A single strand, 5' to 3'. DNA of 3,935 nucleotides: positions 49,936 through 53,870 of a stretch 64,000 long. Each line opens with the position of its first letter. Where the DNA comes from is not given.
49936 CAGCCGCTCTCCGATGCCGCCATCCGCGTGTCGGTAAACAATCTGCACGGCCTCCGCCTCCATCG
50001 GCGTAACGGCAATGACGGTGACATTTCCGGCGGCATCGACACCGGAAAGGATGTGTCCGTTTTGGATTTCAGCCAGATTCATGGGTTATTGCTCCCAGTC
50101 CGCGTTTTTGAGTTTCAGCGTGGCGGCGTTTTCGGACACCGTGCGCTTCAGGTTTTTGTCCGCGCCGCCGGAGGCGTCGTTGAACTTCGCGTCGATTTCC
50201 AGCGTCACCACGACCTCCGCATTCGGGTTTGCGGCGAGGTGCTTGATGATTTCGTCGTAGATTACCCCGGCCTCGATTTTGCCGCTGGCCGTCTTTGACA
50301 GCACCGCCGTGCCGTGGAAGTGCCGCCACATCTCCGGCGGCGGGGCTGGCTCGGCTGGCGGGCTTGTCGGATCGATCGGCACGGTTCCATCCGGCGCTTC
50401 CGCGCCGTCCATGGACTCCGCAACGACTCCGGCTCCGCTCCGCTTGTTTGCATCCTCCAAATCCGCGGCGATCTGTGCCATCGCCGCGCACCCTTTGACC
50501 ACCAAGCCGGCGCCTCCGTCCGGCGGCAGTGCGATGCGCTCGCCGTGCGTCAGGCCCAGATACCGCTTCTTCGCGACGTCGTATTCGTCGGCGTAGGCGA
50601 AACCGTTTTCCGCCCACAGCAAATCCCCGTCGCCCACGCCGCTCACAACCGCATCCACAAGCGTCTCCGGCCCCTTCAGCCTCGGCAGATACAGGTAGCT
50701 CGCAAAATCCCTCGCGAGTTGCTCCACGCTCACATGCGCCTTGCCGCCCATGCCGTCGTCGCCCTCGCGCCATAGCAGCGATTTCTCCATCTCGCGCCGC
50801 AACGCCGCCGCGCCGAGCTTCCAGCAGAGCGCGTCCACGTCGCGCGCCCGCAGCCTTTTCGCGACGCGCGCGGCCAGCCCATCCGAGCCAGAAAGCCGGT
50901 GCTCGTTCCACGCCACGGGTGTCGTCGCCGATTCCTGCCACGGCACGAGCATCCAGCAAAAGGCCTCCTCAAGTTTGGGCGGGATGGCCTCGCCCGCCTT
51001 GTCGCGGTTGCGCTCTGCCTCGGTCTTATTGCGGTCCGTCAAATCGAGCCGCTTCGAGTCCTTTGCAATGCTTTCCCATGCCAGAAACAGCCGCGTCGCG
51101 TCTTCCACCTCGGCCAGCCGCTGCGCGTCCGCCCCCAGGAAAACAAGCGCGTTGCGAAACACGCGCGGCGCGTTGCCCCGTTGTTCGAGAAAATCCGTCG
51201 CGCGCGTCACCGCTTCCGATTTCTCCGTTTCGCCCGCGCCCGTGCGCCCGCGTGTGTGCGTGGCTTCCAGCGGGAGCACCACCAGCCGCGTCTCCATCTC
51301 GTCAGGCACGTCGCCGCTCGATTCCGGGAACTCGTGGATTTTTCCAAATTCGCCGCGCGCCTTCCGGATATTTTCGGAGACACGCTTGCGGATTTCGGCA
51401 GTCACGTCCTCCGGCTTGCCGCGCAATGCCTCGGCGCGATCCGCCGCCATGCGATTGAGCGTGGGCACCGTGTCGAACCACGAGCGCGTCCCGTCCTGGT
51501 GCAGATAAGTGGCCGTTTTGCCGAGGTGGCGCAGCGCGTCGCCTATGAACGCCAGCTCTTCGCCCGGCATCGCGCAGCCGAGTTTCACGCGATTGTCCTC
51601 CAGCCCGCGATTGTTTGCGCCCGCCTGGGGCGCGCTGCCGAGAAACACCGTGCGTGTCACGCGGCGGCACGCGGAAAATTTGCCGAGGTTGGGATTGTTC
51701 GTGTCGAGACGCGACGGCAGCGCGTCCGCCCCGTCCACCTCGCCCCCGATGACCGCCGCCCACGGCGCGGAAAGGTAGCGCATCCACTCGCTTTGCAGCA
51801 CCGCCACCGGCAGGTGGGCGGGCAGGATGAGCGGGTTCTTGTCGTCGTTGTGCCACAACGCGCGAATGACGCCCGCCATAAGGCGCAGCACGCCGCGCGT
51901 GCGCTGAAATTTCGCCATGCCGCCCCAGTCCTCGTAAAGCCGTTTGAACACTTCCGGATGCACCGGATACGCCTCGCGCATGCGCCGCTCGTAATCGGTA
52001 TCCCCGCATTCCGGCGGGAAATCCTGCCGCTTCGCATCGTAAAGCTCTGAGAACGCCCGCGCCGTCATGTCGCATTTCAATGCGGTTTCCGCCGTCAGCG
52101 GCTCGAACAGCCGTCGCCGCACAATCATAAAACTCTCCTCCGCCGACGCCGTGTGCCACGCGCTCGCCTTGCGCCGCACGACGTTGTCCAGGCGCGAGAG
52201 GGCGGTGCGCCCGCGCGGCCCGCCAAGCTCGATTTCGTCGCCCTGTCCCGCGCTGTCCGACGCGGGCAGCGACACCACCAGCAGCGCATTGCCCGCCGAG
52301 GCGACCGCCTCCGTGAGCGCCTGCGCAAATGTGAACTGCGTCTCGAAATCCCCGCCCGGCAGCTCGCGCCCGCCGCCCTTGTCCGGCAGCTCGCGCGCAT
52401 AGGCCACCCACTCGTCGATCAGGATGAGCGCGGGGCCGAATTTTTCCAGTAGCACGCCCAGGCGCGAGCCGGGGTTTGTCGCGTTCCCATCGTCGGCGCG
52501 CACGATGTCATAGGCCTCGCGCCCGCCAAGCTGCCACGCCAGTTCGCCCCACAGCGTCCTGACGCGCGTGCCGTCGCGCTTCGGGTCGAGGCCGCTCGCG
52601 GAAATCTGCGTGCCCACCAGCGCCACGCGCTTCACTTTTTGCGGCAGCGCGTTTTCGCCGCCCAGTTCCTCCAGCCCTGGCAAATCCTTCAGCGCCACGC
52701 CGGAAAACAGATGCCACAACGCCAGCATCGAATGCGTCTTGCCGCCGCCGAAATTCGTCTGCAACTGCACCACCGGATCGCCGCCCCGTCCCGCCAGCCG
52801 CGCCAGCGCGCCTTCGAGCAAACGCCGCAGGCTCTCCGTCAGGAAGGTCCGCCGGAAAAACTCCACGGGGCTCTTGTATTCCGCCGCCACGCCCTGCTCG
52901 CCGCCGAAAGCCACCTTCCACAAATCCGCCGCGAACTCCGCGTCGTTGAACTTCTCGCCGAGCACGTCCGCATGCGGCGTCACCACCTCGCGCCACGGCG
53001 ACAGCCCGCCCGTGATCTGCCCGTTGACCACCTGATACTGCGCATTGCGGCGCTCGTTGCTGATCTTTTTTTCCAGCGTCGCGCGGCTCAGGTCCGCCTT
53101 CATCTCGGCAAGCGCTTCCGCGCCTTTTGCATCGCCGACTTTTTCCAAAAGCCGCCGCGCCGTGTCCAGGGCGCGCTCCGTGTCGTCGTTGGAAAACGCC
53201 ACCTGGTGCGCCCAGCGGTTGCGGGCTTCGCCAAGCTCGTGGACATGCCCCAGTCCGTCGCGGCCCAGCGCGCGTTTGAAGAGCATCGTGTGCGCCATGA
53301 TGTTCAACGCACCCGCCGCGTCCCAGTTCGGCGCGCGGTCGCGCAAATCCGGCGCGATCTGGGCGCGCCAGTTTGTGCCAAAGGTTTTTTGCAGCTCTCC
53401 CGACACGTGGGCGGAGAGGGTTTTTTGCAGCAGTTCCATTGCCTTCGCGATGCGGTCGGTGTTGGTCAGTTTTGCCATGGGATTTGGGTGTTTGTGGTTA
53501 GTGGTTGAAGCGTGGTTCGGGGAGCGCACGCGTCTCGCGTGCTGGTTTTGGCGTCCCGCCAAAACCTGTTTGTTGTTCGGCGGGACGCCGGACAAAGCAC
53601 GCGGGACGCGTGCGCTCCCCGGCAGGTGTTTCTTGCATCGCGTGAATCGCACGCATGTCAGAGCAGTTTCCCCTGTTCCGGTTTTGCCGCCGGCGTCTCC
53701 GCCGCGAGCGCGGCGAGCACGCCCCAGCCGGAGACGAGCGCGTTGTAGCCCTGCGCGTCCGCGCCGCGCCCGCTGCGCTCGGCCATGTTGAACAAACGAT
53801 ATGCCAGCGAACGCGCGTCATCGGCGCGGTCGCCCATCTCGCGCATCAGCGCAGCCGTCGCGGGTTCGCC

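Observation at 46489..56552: Three-gene methylase / HEPN-ATPase / helicase-nuclease defence operon with no classical restriction enzyme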

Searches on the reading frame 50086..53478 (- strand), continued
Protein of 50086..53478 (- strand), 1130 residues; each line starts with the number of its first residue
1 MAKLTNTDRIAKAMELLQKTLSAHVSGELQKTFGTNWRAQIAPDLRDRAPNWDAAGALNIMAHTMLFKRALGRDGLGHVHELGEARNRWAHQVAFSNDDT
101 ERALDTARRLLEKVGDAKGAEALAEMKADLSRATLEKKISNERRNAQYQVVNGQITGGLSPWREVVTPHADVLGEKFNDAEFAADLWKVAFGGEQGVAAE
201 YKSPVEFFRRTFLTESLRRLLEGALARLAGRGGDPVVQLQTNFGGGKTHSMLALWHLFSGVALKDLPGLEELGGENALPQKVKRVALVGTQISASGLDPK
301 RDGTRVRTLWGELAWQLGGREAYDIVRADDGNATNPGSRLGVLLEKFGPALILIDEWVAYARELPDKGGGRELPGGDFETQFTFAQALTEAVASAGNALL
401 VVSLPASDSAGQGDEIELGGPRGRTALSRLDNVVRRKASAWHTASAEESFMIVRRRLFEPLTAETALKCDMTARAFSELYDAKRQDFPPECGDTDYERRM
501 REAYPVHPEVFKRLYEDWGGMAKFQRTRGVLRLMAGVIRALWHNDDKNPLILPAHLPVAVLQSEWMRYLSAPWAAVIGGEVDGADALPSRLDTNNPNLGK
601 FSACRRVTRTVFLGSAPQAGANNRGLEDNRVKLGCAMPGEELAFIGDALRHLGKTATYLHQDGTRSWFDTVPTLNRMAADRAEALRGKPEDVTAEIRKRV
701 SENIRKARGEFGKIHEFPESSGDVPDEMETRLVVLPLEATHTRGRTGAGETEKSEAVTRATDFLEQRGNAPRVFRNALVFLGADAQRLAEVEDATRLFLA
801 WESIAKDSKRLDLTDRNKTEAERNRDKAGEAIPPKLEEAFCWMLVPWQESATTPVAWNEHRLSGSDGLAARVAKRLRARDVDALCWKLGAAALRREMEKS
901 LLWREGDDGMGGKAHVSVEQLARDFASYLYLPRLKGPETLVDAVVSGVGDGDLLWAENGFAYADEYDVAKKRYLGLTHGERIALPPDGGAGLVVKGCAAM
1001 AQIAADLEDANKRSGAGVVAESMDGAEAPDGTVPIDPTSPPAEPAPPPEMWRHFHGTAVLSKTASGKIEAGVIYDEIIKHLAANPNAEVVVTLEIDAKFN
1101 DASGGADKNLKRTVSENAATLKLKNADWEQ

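Call 72: find_homologous_proteins(query=window:50086-53478:-, max_evalue=1e-20)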
Query window:50086-53478:- (1130 aa): 8000 proteins with E <= 1e-20 among 8000 candidates; the best 120 are listed.
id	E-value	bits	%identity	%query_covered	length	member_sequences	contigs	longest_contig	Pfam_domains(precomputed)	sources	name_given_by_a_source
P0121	0.0e+0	2564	100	100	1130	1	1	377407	PF18731.7,PF04465.18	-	-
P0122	0.0e+0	1971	78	100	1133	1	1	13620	PF18731.7,PF04465.18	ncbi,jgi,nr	ncbi:MAG: DUF499 domain-containing protein [Opitutaceae bacterium]|jgi:predicted AAA+ superfamily AT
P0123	0.0e+0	1756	70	100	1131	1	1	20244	PF18731.7,PF04465.18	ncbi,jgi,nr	ncbi:MAG: DUF499 domain-containing protein [Puniceicoccales bacterium]|jgi:predicted AAA+ superfamil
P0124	0.0e+0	1627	65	100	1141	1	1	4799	PF18731.7,PF04465.18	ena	-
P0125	0.0e+0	1112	48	100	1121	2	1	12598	PF18731.7,PF04465.18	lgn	-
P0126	0.0e+0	1107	51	100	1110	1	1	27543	PF18731.7,PF04465.18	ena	-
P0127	0.0e+0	1101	49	100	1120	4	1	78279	PF18731.7,PF04465.18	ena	-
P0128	0.0e+0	1095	48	100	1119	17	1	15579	PF18731.7,PF04465.18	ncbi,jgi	jgi:predicted AAA+ superfamily ATPase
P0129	0.0e+0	1093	48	100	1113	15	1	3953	PF18731.7,PF04465.18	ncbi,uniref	ncbi:MAG: Swt1 family HEPN domain-containing protein [Chloroflexus sp.]|uniref:Swt1 family HEPN doma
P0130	0.0e+0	1087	48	100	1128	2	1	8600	PF18731.7,PF04465.18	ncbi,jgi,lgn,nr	ncbi:MAG: DUF499 domain-containing protein [Opitutaceae bacterium]|jgi:hypothetical protein|nr:DUF49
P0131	0.0e+0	1085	50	100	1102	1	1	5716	PF18731.7,PF04465.18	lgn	-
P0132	0.0e+0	1084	48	100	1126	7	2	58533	PF18731.7,PF04465.18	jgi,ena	-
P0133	0.0e+0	1084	48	100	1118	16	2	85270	PF18731.7,PF04465.18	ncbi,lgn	-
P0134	0.0e+0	1082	48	100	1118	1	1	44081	PF18731.7,PF04465.18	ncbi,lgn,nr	ncbi:MAG: Swt1 family HEPN domain-containing protein [Pseudomonadota bacterium]|nr:Swt1 family HEPN 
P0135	0.0e+0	1081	49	100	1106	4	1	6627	PF18731.7,PF04465.18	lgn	-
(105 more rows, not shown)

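Call 81: find_encoding_contigs(protein=P0123, flank=10000, max_places=2)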
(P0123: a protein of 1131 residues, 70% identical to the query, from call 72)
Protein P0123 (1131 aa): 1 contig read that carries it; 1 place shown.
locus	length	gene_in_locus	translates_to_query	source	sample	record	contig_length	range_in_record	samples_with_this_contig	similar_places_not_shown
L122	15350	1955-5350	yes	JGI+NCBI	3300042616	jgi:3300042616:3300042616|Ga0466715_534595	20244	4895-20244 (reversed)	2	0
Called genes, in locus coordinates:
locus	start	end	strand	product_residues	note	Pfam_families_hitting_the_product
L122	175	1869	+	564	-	-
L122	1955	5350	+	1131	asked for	PF18731:HEPN_Swt1, PF04465:DUF499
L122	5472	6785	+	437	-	PF13173:AAA_14, PF13635:DUF4143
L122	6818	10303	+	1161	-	PF00176:SNF2-rel_dom, PF00270:DEAD (weak), PF04851:ResIII, PF00271:Helicase_C, PF13020:NOV_C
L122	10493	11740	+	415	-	PF13173:AAA_14, PF13635:DUF4143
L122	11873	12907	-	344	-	PF06996:T6SS_TssG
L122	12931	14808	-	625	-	PF05947:T6SS_TssF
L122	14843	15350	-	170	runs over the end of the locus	PF04965:GPW_gp25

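Call 86: predict_structure(alignment_id=A2)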
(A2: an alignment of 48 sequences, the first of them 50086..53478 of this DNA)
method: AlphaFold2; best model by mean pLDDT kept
length: 1130 residues; sequences in the alignment: 48
mean_pLDDT: 68.5   pTM: 0.39
mean pLDDT of the five models: 68.5, 68.4, 67.1, 66.6, 63.6
residues with pLDDT >= 90: 147; 70-90: 439; 50-70: 318; < 50: 226
segments of 3 or more residues with pLDDT < 50: 143-160, 407-416, 504-509, 519-527, 552-554, 581-583, 587-592, 594-670, 745-750, 1016-1049, 1058-1070, 1116-1127
pLDDT, mean of each block of 10 residues (from residue 1): 74 89 85 80 67 81 82 84 89 86 92 87 88 71 45 42 58 63 59 60 77 69 77 73 64 82 77 59 72 60 79 86 86 78 82 73 54 52 72 81 59 46 65 68 55 63 59 59 59 59 51 51 50 68 60 52 55 51 49 46 46 34 26 25 35 30 31 76 91 94 86 91 89 94 59 85 84 90 93 95 90 84 91 92 90 87 88 81 63 81 84 89 89 85 83 59 88 85 78 87 84 53 36 34 43 54 42 54 52 57 57 48 43
secondary structure, 60 per line:
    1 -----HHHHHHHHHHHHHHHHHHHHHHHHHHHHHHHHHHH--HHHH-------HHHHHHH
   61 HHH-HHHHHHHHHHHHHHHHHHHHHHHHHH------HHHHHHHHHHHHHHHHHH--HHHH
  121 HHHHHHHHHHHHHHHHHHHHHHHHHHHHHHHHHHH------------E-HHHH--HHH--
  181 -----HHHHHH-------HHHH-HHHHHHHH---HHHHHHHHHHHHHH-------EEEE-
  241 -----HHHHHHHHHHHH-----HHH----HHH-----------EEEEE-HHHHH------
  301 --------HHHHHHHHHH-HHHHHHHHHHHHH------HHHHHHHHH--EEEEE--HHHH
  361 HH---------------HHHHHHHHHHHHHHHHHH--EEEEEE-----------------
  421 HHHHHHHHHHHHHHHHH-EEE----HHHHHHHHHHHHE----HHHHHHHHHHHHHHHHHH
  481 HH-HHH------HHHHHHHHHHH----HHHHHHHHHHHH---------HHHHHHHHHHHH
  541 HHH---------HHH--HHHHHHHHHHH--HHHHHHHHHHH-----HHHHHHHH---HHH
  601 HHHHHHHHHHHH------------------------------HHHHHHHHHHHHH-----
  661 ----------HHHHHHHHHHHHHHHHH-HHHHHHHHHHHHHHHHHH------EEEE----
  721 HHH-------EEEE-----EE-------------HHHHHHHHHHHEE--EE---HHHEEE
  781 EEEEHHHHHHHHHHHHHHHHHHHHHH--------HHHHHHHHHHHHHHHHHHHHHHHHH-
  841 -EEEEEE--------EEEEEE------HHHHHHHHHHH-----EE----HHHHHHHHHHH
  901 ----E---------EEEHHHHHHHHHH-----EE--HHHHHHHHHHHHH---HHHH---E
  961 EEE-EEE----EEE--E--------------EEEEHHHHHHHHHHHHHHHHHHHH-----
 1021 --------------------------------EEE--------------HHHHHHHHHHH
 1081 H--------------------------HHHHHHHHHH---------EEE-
elements in order (helices of 4 or more, strands of 3 or more residues): H6-40 H43-46 H54-63 H65-90 H97-114 H117-155 H170-173 H186-191 H199-202 H204-211 H215-228 E236-239 H246-257 E284-288 H290-294 H309-318 H320-332 H339-347 E350-354 H357-362 H378-395 E398-403 H421-437 E439-441 H446-457 H463-482 H493-503 H508-519 H529-543 H558-568 H571-581 H587-594 H598-612 H643-655 H671-687 H689-706 E713-716 E731-734 H755-765 E778-784 H785-806 H815-839 E842-847 E856-861 H868-878 H890-900 E915-917 H918-927 H937-949 H953-956 E960-963 E965-967 E972-974 E992-995 H996-1015 E1053-1055 H1070-1081 H1108-1117 E1127-1129

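Call 89: fold_search(model_id=the predicted structure, library=pdb)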
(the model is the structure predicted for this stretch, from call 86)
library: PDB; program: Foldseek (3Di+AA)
matches with E <= 10: 163; with E <= 0.001: 1
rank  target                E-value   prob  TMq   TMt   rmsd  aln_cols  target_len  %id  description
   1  9zll_B                6.1e-05  1.00  0.23  0.43   9.0       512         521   13  Complex of N-terminal BrxC walker B, BrxB, and N-termianl PglZ from the Acinetobacter BREX system (released 2026-04-08)
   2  9zdx_C                1.3e-03  1.00  0.21  0.38  11.0       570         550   11  Dimer of ATPase BrxC containing a Walker B mutation and bound to ATP from the Acinetobacter BREX system (released 2026-04-08)
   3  8xku_A                1.5e-02  0.54  0.11  0.15  39.5       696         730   12  Cryo-EM structure of the Ycf2-FtsHi motor complex from Arabidopsis in ATP-bound state (released 2024-09-11)
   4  7alv                  4.7e-02  0.75  0.13  0.25  13.0       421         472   10  Crystal Structure of NLRP3 NACHT domain in complex with a potent inhibitor (released 2021-10-20)
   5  8usc_C                5.7e-02  0.90  0.12  0.28  12.2       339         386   15  Nub1/Fat10-processing human 26S proteasome (released 2024-11-06)
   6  5mp9_K                6.9e-02  0.82  0.11  0.26  15.7       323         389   14  26S proteasome in presence of ATP (s1) (released 2017-03-08)
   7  9kmd_E                7.5e-02  0.80  0.12  0.33  10.7       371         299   10  Nanomer Msp1 from S.cerevisiae (with a catalytic dead mutation) in complex with an unknown peptide substrate (released 2025-11-26)
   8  8xqw_A                7.5e-02  0.80  0.14  0.15  30.5       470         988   14  Cryo-EM structure of the Ycf2-FtsHi motor complex from Chlamydomonas reinhardtii in AMPPNP bound state (released 2024-09-11)
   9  8a8w_D                8.6e-02  0.75  0.13  0.21  13.5       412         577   10  Mycobacterium tuberculosis ClpC1 hexamer structure bound to the natural product antibiotic Ecumycin (class 1) (released 2022-10-26)
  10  9e5c_1p               1.1e-01  0.44  0.14  0.25  35.5       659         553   10  Cryo-EM structure of 96 nm repeat of microtubule doublet from T. brucei flagellum (released 2025-03-12)
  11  5gjq_K                1.2e-01  0.63  0.11  0.27  16.1       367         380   14  Structure of the human 26S proteasome bound to USP14-UbAl (released 2016-08-17)
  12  9gu4                  1.4e-01  0.54  0.12  0.23  12.4       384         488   11  Crystal structure of NLRP3 in complex with inhibitor NP3-253 (released 2024-12-11)
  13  6pek_D                1.6e-01  0.51  0.11  0.31  14.5       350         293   15  Structure of Spastin Hexamer (Subunit A-E) in complex with substrate peptide (released 2019-12-04)
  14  8yd1_B                2.0e-01  0.60  0.11  0.21  16.2       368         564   11  CryoEM structure of M. tuberculosis ClpC1P1P2 complex bound to bortezomib, conformation 1 (released 2025-03-19)
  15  8xku_C                2.7e-01  0.14  0.11  0.13  42.6       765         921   12  Cryo-EM structure of the Ycf2-FtsHi motor complex from Arabidopsis in ATP-bound state (released 2024-09-11)
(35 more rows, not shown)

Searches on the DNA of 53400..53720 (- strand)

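Call 57: search_rna_families(source=window, start=53400, end=53720, threshold=evalue, max_evalue=1)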
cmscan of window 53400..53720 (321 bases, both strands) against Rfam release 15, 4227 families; matches with E-value up to 1: 2.
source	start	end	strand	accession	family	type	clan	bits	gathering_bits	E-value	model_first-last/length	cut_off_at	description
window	53507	53632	+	RF04104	MIR918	Gene; miRNA;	-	48.9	268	9.8e-08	1-265/265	no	MIR918 microRNA precursor family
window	53533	53605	-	RF01539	TB11Cs4H1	Gene; snRNA; snoRNA; HACA-box;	-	26.8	45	0.0028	1-72/72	no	Trypanosomatid snoRNA TB11Cs4H1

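Call 84: build_rna_model(alignment_id=A1)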
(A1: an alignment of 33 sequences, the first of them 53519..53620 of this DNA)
Model R1 built from alignment A1 (33 sequences, 114 columns); structure: RNAalifold consensus.
model positions 106; base pairs 35; branch points 1; effective number of sequences 0.88; information 0.59 bits per position. Calibrated on 0.2 Mb of random sequence (short: E-values are rough).
structure used (alignment columns):
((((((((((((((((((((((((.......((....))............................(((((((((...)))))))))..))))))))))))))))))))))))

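Call 85: search_with_rna_model(model_id=R1, source=window, max_evalue=10, filters=off)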
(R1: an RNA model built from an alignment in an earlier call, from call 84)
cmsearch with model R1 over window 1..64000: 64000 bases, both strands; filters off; matches with E-value up to 10: 69.
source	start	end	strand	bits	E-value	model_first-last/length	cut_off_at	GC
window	53519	53620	-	108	1.9e-20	1-106/106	no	0.69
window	53519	53620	+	103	2.2e-19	1-106/106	no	0.69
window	9920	10005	-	32.4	0.00012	1-106/106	no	0.59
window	9920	10005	+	32.2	0.00014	1-106/106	no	0.59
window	7163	7244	-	26.5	0.0021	1-106/106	no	0.55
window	7168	7246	+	23.8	0.0078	1-106/106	no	0.54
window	61785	61915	-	22.6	0.013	1-106/106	no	0.51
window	61792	61908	+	21.7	0.021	1-106/106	no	0.5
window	16088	16192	-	21.3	0.026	1-106/106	no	0.44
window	27333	27433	-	20.7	0.034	1-106/106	no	0.69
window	60666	60748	+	20.5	0.037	1-106/106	no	0.53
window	16093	16187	+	19.9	0.051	1-106/106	no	0.45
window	23563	23623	+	19.1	0.074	1-106/106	no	0.72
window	60666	60748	-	16.7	0.24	1-106/106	no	0.53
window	62988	63069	+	16.6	0.24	1-106/106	no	0.55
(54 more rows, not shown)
